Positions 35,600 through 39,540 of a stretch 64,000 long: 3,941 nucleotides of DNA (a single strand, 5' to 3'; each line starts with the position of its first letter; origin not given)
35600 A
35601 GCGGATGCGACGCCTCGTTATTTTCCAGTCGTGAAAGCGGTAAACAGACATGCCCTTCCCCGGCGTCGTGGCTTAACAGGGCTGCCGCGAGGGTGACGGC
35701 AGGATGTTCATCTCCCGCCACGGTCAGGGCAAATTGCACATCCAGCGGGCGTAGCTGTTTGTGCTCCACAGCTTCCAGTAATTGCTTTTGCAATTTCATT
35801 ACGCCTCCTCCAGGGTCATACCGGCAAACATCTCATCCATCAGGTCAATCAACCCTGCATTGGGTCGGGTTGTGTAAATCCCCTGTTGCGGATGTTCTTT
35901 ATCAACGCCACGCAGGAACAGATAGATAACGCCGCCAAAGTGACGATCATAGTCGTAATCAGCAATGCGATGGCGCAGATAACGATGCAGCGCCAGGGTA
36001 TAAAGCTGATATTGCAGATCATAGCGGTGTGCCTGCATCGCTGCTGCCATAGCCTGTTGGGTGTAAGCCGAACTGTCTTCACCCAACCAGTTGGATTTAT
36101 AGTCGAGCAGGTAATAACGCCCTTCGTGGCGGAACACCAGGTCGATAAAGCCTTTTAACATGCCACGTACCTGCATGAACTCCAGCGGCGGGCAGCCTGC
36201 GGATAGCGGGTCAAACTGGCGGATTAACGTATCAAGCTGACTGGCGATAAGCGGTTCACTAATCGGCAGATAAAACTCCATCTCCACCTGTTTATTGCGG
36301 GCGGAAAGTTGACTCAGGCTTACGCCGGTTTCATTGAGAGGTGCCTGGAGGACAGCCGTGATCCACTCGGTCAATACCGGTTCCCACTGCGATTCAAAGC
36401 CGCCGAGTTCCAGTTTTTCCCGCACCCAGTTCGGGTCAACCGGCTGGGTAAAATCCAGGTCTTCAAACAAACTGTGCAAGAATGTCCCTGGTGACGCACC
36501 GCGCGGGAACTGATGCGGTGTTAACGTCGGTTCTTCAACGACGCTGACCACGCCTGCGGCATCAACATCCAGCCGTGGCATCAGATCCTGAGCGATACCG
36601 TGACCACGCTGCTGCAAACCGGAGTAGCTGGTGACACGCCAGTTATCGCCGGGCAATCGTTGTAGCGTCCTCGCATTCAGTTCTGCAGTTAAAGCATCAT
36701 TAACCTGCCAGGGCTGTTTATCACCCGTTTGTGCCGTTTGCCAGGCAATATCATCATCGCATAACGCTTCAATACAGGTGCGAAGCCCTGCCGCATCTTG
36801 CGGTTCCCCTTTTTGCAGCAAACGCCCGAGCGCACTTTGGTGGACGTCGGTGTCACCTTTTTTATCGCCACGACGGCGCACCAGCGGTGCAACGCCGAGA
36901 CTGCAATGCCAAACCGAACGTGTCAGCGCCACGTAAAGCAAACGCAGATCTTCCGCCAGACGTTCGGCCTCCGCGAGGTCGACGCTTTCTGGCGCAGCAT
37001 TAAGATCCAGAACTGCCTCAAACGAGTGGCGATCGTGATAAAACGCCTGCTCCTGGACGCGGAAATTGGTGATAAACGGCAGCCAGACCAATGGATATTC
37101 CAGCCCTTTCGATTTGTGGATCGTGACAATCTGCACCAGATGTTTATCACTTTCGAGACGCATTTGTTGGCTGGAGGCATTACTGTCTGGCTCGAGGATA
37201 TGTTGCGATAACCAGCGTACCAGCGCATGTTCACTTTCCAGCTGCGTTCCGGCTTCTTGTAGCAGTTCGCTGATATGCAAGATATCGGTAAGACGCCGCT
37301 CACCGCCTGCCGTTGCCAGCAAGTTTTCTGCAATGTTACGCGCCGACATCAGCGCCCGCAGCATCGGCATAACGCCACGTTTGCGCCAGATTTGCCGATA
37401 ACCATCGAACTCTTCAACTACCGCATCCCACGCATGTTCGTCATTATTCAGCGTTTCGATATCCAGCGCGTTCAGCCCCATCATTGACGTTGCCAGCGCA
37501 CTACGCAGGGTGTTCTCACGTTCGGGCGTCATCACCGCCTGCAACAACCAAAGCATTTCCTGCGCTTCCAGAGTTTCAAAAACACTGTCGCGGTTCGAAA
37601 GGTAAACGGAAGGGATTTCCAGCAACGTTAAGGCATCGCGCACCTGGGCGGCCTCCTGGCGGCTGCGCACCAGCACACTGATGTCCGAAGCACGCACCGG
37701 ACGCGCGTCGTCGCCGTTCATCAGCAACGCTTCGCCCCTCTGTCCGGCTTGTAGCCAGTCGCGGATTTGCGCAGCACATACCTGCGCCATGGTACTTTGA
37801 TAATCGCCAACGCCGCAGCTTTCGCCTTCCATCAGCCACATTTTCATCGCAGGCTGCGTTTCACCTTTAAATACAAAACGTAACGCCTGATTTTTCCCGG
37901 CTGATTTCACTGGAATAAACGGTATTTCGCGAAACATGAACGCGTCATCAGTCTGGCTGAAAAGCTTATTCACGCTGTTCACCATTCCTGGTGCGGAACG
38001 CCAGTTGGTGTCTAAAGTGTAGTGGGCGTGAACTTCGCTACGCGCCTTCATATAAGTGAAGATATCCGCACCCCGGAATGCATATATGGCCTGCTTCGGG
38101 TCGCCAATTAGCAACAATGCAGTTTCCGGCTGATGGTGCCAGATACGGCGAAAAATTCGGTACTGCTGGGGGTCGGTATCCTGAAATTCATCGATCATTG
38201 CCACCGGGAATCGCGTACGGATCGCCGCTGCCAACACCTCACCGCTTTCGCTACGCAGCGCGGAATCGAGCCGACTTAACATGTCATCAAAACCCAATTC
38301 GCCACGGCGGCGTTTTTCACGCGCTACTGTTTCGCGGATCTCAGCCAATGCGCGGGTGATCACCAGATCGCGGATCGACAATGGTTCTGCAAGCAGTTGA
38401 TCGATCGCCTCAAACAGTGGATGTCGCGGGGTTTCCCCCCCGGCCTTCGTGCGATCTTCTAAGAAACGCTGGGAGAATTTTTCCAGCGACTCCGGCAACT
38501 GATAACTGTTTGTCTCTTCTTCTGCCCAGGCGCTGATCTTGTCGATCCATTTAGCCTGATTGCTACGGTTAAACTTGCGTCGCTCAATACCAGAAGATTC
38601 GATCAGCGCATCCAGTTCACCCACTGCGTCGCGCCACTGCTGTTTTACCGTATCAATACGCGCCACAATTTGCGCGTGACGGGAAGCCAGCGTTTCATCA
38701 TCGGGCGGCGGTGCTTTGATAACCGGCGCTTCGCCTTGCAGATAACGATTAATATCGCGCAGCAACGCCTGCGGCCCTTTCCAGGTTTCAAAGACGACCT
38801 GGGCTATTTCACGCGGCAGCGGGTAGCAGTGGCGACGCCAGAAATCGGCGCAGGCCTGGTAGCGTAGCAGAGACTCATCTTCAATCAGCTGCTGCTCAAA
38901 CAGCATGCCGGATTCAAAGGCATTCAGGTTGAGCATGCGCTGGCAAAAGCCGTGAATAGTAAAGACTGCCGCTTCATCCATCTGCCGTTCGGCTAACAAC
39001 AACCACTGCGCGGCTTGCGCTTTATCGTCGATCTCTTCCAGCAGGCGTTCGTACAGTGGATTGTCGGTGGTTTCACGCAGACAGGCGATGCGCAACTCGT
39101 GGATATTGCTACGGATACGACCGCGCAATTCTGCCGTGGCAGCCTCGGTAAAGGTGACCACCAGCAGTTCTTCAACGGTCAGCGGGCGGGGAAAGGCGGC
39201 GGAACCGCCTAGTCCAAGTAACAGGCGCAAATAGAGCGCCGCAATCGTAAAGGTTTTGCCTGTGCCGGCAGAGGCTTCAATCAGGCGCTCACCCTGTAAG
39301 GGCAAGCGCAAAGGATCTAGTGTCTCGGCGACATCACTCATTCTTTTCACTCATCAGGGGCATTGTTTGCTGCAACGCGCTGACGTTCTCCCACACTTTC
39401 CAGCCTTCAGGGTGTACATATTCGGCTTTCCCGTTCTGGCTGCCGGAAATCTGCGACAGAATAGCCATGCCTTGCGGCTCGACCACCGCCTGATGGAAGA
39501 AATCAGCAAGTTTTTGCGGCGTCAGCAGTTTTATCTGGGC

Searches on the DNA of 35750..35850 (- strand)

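Call 24: search_dna_similar(query=window:35750-35850:-, collection=ecoli_genomes, mode=near, max_rows=12, rows=spread)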
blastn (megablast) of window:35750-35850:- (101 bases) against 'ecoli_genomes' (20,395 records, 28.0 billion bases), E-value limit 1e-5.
Records with a match: 5426; places in all: 5426; records where one place covers at least 80% of the query: 5425.
Genomes with a match: 5426 of 5426; with a place that covers at least 80% of the query: 5425. Places per genome that has any: lowest 1, median 1, highest 1. On chromosomes: 5425 places; on plasmids: 1.
Best place of each record, by identity: >=99% 5323; 95-99% 103.
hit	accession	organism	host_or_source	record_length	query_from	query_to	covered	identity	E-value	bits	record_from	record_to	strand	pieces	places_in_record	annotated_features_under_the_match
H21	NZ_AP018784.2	Escherichia coli strain SK1144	-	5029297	1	101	100%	100.0%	7e-45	187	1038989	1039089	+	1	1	recB: exodeoxyribonuclease V subunit beta | recD: exodeoxyribonuclease V subunit alpha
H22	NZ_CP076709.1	Escherichia coli O158:H23 strain CFIAFB20140388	missing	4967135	1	101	100%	100.0%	7e-45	187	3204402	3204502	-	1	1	recB: exodeoxyribonuclease V subunit beta | recD: exodeoxyribonuclease V subunit alpha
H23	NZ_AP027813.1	Escherichia coli strain 2017.13.01CC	Homo sapiens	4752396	1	101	100%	100.0%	7e-45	187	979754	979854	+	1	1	recB: exodeoxyribonuclease V subunit beta | recD: exodeoxyribonuclease V subunit alpha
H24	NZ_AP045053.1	Escherichia coli strain JNE25-003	Homo sapiens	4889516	1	101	100%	100.0%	7e-45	187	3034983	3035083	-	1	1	recB: exodeoxyribonuclease V subunit beta | recD: exodeoxyribonuclease V subunit alpha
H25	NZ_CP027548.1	Escherichia coli strain 2014C-3061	Homo sapiens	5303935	1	101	100%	99.0%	3e-43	182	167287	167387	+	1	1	recB: exodeoxyribonuclease V subunit beta | recD: exodeoxyribonuclease V subunit alpha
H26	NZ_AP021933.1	Escherichia coli strain WP2-W18-ESBL-08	-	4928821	1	101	100%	99.0%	3e-43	182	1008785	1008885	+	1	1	recB: exodeoxyribonuclease V subunit beta | recD: exodeoxyribonuclease V subunit alpha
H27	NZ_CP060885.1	Escherichia coli strain EC24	Homo sapiens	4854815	1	101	100%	99.0%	3e-43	182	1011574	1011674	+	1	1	recB: exodeoxyribonuclease V subunit beta | recD: exodeoxyribonuclease V subunit alpha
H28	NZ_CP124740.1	Escherichia coli O157:H7 str. EDL933 strain EDL933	Homo sapiens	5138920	1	101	100%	99.0%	3e-43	182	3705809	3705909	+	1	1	recB: exodeoxyribonuclease V subunit beta | recD: exodeoxyribonuclease V subunit alpha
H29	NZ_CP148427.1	Escherichia coli strain Z1323CEC0013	Chicken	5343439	1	101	100%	99.0%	3e-43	182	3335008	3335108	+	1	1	recB: exodeoxyribonuclease V subunit beta | recD: exodeoxyribonuclease V subunit alpha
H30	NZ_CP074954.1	Escherichia coli strain 03_3469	Homo sapiens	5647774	1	101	100%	99.0%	3e-43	182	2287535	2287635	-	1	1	recB: exodeoxyribonuclease V subunit beta | recD: exodeoxyribonuclease V subunit alpha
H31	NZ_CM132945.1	Escherichia coli strain 405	Homo sapiens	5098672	1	101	100%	99.0%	3e-43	182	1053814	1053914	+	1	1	recB: exodeoxyribonuclease V subunit beta | recD: exodeoxyribonuclease V subunit alpha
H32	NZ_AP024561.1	Escherichia coli strain NIPH17_0036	Homo sapiens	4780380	1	43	43%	97.7%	5e-11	75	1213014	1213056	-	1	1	recB: exodeoxyribonuclease V subunit beta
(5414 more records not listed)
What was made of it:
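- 35797..35801 (-): recB/recD junction TAATG: stop 35801..35799, start 35799..35797, sharing the A at 35799. A 101-nt stretch around it matches in 5426 of 5426 genomes, 5323 of them at >=99% identity (call 24).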

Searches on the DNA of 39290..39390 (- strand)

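Call 23: search_dna_similar(query=window:39290-39390:-, collection=ecoli_genomes, mode=near, max_rows=12, rows=spread)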
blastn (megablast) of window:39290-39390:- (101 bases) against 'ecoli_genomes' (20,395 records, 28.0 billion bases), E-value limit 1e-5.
Records with a match: 5426; places in all: 5426; records where one place covers at least 80% of the query: 5426.
Genomes with a match: 5426 of 5426; with a place that covers at least 80% of the query: 5426. Places per genome that has any: lowest 1, median 1, highest 1. On chromosomes: 5425 places; on plasmids: 1.
Best place of each record, by identity: >=99% 4975; 95-99% 451.
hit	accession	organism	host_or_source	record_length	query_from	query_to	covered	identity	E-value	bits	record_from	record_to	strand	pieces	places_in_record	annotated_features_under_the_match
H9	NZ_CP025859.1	Escherichia coli strain 504239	Homo sapiens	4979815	1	101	100%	100.0%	7e-45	187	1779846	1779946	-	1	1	ptrA: pitrilysin | recB: exodeoxyribonuclease V subunit beta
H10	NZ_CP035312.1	Escherichia coli strain D72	pig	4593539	1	101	100%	100.0%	7e-45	187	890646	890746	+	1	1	ptrA: pitrilysin | recB: exodeoxyribonuclease V subunit beta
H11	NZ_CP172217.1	Escherichia coli strain GF4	chicken meat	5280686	1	101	100%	100.0%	7e-45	187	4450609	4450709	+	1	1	ptrA: pitrilysin | recB: exodeoxyribonuclease V subunit beta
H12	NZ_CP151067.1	Escherichia coli strain 21KM1392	Dog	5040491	1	101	100%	100.0%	7e-45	187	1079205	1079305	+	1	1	ptrA: pitrilysin | recB: exodeoxyribonuclease V subunit beta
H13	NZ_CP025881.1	Escherichia coli strain 503440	Homo sapiens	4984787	1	99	98%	100.0%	8e-44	183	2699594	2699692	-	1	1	ptrA: pitrilysin | recB: exodeoxyribonuclease V subunit beta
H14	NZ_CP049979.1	Escherichia coli strain IBS28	Threskiornis spinicollis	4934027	1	99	98%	100.0%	8e-44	183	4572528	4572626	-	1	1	ptrA: pitrilysin | recB: exodeoxyribonuclease V subunit beta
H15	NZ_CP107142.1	Escherichia coli strain S3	human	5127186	1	99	98%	100.0%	8e-44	183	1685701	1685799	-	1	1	ptrA: pitrilysin | recB: exodeoxyribonuclease V subunit beta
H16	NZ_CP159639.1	Escherichia coli strain Z226-7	hospital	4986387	1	99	98%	100.0%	8e-44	183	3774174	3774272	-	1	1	ptrA: pitrilysin | recB: exodeoxyribonuclease V subunit beta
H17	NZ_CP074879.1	Escherichia coli strain 2010C_5028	Homo sapiens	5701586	1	99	98%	100.0%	8e-44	183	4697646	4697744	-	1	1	ptrA: pitrilysin | recB: exodeoxyribonuclease V subunit beta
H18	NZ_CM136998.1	Escherichia coli strain UPEC69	Homo sapiens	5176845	1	99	98%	100.0%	8e-44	183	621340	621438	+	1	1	ptrA: pitrilysin | recB: exodeoxyribonuclease V subunit beta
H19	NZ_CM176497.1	Escherichia coli strain Eco_23-2667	canine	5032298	1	99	98%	100.0%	8e-44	183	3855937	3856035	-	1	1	ptrA: pitrilysin | recB: exodeoxyribonuclease V subunit beta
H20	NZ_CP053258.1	Escherichia coli strain GF4-3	Guinea fowl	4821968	1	96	95%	100.0%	4e-42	178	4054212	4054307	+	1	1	ptrA: pitrilysin | recB: exodeoxyribonuclease V subunit beta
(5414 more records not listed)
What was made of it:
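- Both junctions are present in 5426 of 5426 E. coli genomes (calls 23, 24).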
